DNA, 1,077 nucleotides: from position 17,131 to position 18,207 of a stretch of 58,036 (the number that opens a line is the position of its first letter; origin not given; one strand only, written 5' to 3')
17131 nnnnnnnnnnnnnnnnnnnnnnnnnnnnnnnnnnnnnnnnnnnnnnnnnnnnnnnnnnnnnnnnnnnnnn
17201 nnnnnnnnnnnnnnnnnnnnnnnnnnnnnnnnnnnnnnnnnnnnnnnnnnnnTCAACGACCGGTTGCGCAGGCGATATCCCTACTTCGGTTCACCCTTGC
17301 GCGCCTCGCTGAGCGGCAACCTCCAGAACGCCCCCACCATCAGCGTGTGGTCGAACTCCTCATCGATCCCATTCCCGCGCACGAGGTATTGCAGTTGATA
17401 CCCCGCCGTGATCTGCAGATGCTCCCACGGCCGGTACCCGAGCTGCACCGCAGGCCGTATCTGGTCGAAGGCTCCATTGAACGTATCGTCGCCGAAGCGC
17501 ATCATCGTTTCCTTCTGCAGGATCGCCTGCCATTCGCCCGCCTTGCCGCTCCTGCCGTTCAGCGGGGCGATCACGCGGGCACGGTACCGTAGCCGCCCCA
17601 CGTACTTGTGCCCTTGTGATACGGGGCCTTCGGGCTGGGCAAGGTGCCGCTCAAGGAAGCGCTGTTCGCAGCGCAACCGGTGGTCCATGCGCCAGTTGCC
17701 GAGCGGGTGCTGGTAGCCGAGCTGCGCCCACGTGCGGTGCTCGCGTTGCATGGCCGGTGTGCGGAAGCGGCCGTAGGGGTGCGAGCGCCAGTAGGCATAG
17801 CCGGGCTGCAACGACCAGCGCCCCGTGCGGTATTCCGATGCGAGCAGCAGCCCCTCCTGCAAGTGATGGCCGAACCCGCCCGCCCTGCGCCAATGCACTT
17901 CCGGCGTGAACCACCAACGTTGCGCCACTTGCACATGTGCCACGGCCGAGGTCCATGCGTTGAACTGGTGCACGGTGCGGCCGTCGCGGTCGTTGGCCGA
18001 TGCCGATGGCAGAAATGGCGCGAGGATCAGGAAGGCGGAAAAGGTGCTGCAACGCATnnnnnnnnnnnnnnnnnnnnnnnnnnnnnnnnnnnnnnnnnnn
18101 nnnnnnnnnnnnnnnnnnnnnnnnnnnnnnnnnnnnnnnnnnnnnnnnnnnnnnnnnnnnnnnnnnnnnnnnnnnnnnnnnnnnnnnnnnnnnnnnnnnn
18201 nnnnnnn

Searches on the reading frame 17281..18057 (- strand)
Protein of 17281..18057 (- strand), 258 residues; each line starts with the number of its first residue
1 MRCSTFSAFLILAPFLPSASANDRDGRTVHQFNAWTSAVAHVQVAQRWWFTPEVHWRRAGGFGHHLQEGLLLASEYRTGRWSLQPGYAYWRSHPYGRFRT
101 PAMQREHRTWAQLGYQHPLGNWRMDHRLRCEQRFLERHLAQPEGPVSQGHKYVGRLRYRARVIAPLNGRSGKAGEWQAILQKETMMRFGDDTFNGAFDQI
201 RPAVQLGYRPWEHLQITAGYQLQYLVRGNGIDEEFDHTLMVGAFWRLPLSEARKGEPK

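Call 79: search_protein_families(library=pfam, proteins=[window:17281-18057:-])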
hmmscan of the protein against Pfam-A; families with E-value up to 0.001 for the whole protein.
window:17281-18057:- (258 aa): 1 family
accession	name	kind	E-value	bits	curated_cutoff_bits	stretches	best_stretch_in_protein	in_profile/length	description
PF10677.15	DUF2490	-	1e-29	104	29.8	1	32-230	1-182/186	Protein of unknown function (DUF2490)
